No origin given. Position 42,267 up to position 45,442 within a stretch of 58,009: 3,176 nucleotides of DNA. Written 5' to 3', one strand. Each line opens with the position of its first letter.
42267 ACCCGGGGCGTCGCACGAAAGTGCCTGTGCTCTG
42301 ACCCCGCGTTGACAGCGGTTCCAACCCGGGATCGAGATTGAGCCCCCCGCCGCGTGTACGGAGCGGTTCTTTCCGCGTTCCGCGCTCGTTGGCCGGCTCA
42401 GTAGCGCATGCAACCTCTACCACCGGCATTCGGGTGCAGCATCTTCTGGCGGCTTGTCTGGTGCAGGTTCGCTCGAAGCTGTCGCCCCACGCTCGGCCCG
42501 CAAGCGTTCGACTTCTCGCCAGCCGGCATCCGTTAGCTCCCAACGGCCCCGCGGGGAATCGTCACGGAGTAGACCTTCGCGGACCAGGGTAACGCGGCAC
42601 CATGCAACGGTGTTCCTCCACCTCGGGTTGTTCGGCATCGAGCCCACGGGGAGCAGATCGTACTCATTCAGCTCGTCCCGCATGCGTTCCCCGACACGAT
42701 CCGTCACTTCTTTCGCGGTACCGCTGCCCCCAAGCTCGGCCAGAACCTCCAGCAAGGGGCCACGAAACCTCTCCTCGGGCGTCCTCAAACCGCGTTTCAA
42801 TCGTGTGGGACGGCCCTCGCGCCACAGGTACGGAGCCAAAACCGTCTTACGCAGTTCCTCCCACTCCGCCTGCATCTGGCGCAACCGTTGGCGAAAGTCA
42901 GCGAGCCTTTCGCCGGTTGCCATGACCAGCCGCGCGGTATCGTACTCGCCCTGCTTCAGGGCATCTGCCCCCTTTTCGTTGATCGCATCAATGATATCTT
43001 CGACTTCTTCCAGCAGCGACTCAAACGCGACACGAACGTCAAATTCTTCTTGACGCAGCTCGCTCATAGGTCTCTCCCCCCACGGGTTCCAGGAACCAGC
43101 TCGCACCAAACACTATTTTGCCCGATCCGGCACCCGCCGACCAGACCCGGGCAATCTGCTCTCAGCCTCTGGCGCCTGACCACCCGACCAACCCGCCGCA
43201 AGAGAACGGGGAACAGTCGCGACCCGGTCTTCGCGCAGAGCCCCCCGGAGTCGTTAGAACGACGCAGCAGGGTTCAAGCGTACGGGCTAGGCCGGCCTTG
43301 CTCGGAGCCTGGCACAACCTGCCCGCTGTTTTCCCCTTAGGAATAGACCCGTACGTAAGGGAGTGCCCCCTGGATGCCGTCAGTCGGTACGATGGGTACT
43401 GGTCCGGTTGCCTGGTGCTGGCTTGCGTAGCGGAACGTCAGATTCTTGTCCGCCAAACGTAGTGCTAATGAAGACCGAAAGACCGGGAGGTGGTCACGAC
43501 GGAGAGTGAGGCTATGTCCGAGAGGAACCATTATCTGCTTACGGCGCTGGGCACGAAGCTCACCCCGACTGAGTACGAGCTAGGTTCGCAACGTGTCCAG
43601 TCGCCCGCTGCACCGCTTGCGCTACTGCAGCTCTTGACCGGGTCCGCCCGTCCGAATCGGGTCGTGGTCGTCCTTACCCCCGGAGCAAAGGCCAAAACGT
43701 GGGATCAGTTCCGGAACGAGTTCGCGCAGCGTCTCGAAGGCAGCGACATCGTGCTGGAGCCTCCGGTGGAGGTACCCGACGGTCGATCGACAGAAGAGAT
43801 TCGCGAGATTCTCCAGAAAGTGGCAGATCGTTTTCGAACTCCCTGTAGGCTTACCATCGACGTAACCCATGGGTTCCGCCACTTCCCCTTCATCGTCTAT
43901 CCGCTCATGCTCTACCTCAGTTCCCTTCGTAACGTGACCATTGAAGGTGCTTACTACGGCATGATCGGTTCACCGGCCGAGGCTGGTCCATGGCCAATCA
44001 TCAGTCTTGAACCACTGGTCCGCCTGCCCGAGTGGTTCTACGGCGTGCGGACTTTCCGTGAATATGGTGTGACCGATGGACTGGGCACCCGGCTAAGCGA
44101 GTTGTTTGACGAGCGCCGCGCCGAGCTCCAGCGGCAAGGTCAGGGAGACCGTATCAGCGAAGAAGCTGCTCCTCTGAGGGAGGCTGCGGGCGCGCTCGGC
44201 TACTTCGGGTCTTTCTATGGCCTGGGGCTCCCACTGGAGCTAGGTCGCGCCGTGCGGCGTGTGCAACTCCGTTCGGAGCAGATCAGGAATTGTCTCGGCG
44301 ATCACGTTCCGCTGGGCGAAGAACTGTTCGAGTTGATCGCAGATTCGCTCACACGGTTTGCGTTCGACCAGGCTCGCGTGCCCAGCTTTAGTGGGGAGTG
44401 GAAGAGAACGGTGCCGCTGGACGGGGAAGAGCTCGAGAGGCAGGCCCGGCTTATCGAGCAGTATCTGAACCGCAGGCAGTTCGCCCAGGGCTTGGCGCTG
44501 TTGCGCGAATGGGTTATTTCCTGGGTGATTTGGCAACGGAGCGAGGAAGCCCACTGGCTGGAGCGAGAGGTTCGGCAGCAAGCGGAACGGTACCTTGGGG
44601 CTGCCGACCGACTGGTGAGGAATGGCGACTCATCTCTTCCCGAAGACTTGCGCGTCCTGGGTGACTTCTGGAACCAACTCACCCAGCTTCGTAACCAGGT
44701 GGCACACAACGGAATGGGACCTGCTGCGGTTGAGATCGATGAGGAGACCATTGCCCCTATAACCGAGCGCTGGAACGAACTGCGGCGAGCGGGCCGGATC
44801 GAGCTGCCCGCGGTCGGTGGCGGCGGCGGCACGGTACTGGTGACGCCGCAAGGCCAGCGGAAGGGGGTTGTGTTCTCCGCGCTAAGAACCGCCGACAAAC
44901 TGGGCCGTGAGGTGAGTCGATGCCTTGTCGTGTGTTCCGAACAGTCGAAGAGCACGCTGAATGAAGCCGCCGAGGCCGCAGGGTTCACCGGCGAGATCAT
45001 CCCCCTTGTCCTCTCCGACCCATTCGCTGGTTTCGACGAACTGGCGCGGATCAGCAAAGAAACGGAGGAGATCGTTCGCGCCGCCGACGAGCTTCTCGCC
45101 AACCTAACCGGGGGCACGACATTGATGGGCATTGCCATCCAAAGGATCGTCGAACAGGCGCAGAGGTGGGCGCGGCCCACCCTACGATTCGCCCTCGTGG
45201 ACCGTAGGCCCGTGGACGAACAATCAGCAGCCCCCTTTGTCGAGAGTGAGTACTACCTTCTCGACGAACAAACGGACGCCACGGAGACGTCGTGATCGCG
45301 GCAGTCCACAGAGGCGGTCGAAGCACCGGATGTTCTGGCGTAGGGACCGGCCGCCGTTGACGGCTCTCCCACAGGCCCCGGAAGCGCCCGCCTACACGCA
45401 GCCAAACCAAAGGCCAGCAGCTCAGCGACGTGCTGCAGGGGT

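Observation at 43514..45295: Orphan Csx1-like RNase with a second, ring-nuclease-like CARF domain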

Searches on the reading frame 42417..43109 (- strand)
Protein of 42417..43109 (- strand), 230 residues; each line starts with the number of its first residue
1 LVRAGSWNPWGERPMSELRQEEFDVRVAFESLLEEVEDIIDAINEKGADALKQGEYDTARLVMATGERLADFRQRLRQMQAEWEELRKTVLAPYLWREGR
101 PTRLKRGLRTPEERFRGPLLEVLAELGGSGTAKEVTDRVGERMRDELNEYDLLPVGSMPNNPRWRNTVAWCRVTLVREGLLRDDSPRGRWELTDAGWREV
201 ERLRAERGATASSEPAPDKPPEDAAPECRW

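Call 4: search_protein_families(library=pfam, proteins=[window:42417-43109:-], max_evalue=1)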
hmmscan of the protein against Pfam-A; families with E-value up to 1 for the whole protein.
window:42417-43109:- (230 aa): 4 families
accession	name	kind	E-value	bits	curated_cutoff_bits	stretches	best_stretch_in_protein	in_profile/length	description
PF14338.12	Mrr_N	-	3.6e-15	56.3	29.5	1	114-198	3-83/87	Mrr N-terminal domain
PF10732.14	DUF2524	-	0.093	13.5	25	1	26-79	4-56/84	Protein of unknown function (DUF2524)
PF01608.23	I_LWEQ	-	0.095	13.2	27.5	1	14-89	70-148/151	I/LWEQ domain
PF16326.10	ABC_tran_CTD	-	0.44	11.3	32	1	29-86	13-67/69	ABC transporter C-terminal domain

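Call 5: search_protein_families(library=ncbifam, proteins=[window:42417-43109:-], max_evalue=1)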
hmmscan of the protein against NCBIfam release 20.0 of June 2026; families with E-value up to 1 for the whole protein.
window:42417-43109:- (230 aa): 0 families

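Call 6: search_protein_families(library=padloc, proteins=[window:42417-43109:-], max_evalue=1)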
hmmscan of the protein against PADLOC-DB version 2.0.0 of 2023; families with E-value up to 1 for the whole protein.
window:42417-43109:- (230 aa): 1 family
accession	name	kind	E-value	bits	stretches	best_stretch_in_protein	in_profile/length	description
PDLC03657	mREase_IV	-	0.0018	15.7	1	161-204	54-96/317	Type IV methyl-directed restriction enzyme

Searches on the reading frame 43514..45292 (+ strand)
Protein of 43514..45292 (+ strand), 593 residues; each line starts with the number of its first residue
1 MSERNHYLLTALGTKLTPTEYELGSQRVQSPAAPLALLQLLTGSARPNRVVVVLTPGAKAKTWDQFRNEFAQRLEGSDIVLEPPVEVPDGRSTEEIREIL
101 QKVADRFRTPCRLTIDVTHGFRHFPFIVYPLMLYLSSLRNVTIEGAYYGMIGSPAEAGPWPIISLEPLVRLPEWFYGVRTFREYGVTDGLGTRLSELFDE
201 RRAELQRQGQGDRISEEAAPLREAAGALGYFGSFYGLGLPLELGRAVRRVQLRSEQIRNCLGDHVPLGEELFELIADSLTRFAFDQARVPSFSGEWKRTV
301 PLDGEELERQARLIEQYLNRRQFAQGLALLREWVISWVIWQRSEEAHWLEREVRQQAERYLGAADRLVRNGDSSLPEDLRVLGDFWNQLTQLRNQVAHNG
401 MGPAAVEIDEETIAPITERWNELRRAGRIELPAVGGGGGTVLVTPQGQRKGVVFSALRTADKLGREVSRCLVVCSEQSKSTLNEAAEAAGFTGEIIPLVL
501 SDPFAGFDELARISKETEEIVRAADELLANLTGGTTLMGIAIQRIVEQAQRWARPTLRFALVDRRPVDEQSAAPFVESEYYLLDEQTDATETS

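Call 4: search_protein_families(library=pfam, proteins=[window:43514-45292:+], max_evalue=1)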
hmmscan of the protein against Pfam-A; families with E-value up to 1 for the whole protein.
window:43514-45292:+ (593 aa): 1 family
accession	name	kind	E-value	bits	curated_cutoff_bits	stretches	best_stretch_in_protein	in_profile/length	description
PF23400.1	CARF_Card1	-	0.045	14.2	24.6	1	509-545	69-107/146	Card1 CARF domain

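Call 5: search_protein_families(library=ncbifam, proteins=[window:43514-45292:+], max_evalue=1)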
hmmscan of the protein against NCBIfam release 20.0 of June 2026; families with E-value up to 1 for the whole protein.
window:43514-45292:+ (593 aa): 3 families
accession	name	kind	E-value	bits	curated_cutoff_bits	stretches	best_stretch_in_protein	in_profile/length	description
TIGR02221.1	cas_TM1812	equivalog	1.3e-18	67.7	76.25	1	95-185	118-208/218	TIGR02221 family CRISPR-associated protein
TIGR02549.2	CRISPR_DxTHG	domain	2.8e-05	24.1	21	1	114-137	2-25/26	CRISPR-associated DxTHG motif protein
NF033624.1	HpxX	equivalog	0.18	11.8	70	1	196-221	15-38/55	oxalurate catabolism protein HpxX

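Call 6: search_protein_families(library=padloc, proteins=[window:43514-45292:+], max_evalue=1)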
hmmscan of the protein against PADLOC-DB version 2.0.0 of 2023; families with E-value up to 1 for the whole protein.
window:43514-45292:+ (593 aa): 36 families (the best 25 are shown)
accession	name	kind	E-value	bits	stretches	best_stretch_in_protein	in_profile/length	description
PDLC01840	CARF2--CARF_HEPN_CARF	-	3.1e-127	423.5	1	4-586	3-546/547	-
PDLC01839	CARF2--CARF_HEPN_CARF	-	6.7e-89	297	1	8-580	3-514/518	-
PDLC01824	CARF2--CARF_HEPN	-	2.2e-62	209.7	1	8-416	4-362/376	-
PDLC01032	Csx1/Csm6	-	2.5e-61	206.2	1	6-423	3-362/412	CARF+HEPN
PDLC01621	Csx1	-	7.4e-50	168.4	1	8-401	1-340/340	CAS-III; associated_signaling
PDLC01838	CARF2--CARF_HEPN_CARF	-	5.2e-49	165.2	1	25-578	21-516/522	-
PDLC01345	Csx1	-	7.3e-45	151.8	1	8-341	2-265/267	CAS-III; associated_signaling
PDLC01844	CARF2--CARF_HEPN_CSX3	-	3e-36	123.3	1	18-409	14-358/464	-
PDLC01843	CARF2--CARF_HEPN_CSX20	-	6.4e-36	122.3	1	7-527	4-442/498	-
PDLC01825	CARF2--CARF_HEPN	-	1.5e-24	84.7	2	87-185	110-205/382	-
PDLC01281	Csx1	-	5.5e-22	76.7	1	39-185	32-181/191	CAS-III; associated_signaling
PDLC01826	CARF2--CARF_HEPN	-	1.9e-21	74.7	2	93-192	118-221/393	-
PDLC01832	CARF2--CARF_HEPN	-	9.2e-16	56.1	1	18-179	16-173/416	-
PDLC01845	CARF2--CARF_HEPN_Unk_f1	-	4.9e-13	46.6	1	111-205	158-248/629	-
PDLC01284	Csx1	-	1.1e-11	43.2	1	68-215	61-188/289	CAS-III; associated_signaling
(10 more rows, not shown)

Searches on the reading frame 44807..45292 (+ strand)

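Call 43: search_protein_families(library=padloc, proteins=[window:44807-45292:+], max_evalue=1)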
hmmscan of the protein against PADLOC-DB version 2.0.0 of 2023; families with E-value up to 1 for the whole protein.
seq(162 aa): 16 families
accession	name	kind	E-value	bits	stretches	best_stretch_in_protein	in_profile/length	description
PDLC01840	CARF2--CARF_HEPN_CARF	-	2.7e-35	120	1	3-155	405-546/547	-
PDLC01839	CARF2--CARF_HEPN_CARF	-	2.5e-30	103.8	1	3-149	374-514/518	-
PDLC01838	CARF2--CARF_HEPN_CARF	-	6.2e-25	85.8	1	10-147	385-516/522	-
PDLC01069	Can1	-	6.1e-05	20.1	1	8-117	253-358/556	CARF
PDLC01887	CARF4--CARF_PDDEXK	-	0.00011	19.8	1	40-119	28-104/285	-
PDLC01168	CARF_2M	-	0.00041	18.2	1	35-111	97-170/200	"CARF, 2 TMs"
PDLC01880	CARF4--CARF_PDDEXK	-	0.0015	15.9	1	49-119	41-107/364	-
PDLC01890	CARF4--CARF_PDDEXK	-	0.0018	15.7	1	61-117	47-101/366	-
PDLC01866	CARF3--CARF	-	0.0026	15.7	1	34-110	24-97/207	-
PDLC01037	Csx1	-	0.0034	15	1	61-119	49-102/320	ARF+Nuclease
PDLC01619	Csx1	-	0.005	14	1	41-118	28-100/330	CAS-III; associated_signaling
PDLC01794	CARF1--CARF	-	0.0059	14.4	1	47-110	50-106/168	-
PDLC01893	CARF4--CARF_PDDEXK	-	0.012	12.9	1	93-120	91-118/382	-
PDLC01512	Csx1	-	0.016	12.4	1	81-120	72-108/382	CAS-III; associated_signaling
PDLC01987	CARF_m5--CARF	-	0.04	12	1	40-114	105-175/195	-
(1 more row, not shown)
